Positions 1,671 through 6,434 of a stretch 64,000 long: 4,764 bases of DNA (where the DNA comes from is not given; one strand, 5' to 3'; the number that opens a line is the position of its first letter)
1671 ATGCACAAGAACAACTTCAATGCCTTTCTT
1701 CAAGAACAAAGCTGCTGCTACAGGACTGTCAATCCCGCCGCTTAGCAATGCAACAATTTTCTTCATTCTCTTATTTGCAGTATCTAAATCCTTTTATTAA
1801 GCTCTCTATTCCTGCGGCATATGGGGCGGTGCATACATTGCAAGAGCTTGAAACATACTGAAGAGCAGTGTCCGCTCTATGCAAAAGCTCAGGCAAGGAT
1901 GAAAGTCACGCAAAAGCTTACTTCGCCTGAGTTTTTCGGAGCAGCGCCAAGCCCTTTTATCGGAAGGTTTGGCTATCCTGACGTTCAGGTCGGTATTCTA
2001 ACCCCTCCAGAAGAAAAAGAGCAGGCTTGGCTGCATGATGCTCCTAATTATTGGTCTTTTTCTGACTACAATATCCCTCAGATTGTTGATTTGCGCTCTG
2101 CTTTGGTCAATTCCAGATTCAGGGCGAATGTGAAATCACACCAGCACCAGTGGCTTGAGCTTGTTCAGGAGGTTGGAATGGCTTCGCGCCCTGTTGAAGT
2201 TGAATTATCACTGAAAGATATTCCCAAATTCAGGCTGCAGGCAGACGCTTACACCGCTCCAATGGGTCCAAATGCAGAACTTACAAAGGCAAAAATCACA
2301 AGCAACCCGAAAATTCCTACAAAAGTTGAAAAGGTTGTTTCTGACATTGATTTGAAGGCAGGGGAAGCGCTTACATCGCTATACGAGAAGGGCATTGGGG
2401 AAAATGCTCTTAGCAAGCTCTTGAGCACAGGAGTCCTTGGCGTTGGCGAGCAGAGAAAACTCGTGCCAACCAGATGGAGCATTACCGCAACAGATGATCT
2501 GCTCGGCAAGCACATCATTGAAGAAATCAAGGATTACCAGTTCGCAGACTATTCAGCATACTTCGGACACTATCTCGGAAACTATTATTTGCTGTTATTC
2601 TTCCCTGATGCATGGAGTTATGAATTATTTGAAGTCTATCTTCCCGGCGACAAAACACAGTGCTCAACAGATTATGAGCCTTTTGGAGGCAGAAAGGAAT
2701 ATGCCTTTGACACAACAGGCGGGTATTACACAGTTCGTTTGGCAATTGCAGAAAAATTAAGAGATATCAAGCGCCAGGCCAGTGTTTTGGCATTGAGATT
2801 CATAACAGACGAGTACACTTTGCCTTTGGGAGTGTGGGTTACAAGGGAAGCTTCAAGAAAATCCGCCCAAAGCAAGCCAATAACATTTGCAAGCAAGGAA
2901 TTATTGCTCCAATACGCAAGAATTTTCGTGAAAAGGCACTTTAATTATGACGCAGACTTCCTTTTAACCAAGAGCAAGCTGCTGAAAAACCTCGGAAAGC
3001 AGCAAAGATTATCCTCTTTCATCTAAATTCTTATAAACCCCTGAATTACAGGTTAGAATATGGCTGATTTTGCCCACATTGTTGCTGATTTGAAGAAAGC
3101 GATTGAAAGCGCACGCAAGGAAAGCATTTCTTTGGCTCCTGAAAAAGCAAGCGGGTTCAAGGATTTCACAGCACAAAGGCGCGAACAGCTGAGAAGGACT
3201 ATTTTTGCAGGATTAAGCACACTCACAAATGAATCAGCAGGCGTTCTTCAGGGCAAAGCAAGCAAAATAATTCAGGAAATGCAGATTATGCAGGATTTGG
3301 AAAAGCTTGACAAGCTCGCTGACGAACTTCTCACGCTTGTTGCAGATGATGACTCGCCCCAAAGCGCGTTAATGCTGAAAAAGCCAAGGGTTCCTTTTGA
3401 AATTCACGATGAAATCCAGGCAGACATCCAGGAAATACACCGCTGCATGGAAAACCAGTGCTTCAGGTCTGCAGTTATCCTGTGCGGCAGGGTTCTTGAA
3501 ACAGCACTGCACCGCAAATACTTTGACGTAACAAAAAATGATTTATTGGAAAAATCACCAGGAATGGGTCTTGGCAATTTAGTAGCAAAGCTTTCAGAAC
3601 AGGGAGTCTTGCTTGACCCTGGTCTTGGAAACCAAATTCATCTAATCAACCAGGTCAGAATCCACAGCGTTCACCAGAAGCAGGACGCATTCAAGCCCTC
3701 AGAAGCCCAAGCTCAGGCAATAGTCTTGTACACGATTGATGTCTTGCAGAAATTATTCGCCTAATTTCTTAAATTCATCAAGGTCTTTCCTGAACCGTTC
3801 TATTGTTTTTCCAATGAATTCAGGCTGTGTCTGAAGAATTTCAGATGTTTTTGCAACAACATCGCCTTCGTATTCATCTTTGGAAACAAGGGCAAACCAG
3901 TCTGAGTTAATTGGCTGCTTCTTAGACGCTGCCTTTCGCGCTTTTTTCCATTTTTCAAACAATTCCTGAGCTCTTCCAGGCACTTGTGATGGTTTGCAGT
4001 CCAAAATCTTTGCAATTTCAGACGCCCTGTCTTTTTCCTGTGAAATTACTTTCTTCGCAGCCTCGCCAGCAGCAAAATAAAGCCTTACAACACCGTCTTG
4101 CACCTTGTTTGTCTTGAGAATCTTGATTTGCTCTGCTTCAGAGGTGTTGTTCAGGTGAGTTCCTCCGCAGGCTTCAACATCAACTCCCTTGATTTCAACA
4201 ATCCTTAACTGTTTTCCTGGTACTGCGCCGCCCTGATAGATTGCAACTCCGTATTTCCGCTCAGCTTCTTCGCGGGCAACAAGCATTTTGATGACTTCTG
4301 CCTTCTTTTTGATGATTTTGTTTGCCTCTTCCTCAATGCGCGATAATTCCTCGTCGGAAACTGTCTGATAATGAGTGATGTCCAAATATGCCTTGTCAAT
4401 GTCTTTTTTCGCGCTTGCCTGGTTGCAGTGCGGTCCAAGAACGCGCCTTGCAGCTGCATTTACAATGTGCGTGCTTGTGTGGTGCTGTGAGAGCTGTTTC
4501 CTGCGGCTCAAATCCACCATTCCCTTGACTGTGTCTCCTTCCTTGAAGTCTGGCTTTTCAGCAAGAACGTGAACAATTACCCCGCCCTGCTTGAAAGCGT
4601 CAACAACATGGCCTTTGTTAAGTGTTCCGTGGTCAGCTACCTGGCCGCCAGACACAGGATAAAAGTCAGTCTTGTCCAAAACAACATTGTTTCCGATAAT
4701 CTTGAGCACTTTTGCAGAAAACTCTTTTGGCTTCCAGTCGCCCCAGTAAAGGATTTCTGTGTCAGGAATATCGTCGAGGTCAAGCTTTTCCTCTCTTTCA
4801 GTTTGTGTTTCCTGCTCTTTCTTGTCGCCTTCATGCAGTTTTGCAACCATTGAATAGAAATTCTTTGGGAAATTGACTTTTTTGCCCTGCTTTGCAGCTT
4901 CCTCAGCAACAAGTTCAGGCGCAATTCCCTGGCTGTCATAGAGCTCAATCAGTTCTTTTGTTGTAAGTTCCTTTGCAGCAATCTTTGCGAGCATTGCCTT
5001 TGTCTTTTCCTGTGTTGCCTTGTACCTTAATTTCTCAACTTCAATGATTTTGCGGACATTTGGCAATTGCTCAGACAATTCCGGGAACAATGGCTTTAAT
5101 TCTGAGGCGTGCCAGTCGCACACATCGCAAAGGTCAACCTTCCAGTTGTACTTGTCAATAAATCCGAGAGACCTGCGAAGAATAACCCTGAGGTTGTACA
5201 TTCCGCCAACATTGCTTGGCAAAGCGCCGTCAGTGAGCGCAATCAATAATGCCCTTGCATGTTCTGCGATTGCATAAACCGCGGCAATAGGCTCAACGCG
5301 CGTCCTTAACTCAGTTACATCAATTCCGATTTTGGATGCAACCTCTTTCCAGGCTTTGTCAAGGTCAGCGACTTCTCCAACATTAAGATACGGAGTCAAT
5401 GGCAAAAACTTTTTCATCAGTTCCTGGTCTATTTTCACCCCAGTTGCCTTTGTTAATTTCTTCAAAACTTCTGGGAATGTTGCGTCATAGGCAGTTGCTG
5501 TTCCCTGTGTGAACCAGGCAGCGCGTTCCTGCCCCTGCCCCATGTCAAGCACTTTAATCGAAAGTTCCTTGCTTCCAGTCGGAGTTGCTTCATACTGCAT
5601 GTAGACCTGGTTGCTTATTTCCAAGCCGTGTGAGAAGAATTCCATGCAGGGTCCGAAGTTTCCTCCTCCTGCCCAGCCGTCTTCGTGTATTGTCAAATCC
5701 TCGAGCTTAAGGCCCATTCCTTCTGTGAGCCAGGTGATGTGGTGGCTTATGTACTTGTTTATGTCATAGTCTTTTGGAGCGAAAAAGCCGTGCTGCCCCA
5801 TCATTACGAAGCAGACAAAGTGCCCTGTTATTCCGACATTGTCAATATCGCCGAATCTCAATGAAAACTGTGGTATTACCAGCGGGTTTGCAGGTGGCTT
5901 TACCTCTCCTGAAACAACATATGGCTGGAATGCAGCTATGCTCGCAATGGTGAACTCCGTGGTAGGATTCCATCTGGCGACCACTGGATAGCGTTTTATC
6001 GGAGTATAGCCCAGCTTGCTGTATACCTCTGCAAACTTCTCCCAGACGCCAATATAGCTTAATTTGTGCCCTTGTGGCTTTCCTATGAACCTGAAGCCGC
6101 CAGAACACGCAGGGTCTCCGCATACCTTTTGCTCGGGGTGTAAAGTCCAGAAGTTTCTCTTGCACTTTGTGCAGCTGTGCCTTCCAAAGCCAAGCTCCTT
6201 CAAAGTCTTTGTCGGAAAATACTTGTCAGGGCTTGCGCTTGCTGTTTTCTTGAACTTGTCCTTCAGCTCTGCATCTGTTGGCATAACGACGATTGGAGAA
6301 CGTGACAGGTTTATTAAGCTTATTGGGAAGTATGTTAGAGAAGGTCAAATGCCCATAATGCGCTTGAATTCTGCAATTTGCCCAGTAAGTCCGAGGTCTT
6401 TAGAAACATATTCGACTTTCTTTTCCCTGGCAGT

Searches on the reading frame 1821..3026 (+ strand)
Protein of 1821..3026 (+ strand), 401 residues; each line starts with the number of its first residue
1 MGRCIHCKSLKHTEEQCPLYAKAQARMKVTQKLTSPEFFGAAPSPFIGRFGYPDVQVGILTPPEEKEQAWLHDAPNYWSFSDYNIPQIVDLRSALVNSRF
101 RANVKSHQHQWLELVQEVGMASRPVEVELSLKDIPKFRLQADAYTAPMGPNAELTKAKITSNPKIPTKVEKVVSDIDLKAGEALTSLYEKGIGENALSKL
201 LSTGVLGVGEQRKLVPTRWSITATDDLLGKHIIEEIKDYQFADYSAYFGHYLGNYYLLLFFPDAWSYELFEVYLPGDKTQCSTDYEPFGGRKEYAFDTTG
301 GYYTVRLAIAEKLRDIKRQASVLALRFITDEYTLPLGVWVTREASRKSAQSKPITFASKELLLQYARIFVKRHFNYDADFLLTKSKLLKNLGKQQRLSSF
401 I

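Call 72: search_protein_families(library=pfam, proteins=[window:1821-3026:+], max_evalue=0.00001)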
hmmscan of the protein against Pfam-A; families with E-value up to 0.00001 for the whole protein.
window:1821-3026:+ (401 aa): 2 families
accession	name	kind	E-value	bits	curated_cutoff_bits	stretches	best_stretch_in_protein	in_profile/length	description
PF04894.17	Nre_N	-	1.5e-79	268.1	25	1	14-276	4-266/270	Archaeal Nre, N-terminal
PF04895.17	Nre_C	-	4.1e-26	91.5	27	1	288-400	3-110/110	Archaeal Nre, C-terminal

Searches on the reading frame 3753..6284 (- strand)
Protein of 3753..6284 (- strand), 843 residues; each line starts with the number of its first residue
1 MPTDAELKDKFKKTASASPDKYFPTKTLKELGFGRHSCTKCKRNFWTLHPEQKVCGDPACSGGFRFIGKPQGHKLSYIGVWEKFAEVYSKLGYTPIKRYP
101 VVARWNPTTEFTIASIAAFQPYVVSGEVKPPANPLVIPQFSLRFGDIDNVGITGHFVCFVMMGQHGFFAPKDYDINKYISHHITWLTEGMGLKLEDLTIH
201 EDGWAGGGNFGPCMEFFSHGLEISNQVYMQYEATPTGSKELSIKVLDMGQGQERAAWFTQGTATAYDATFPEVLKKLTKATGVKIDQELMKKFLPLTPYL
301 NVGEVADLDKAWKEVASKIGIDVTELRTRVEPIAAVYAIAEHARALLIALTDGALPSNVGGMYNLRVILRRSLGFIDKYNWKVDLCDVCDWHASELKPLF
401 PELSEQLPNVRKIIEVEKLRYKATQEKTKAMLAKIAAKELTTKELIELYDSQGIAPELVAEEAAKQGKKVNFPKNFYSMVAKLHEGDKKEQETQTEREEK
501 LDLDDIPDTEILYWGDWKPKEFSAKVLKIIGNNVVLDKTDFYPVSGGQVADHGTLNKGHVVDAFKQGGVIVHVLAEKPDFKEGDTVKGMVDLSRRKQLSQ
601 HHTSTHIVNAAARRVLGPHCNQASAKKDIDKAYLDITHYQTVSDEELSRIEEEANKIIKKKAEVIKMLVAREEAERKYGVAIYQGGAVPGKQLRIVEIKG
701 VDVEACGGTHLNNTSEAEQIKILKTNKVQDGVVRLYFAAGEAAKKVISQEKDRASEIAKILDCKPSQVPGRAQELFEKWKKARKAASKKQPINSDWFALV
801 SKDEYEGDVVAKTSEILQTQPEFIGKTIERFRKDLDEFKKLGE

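Call 72: search_protein_families(library=pfam, proteins=[window:3753-6284:-], max_evalue=0.00001)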
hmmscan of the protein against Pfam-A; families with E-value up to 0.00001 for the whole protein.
window:3753-6284:- (843 aa): 2 families
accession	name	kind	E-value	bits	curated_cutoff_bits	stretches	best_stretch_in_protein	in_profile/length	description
PF01411.24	tRNA-synt_2c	-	2.4e-88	297.5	30.3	1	82-592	4-550/552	tRNA synthetases class II (A)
PF07973.19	tRNA_SAD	-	1.6e-14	54.1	24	1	693-736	1-44/44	Threonyl and Alanyl tRNA synthetase second additional domain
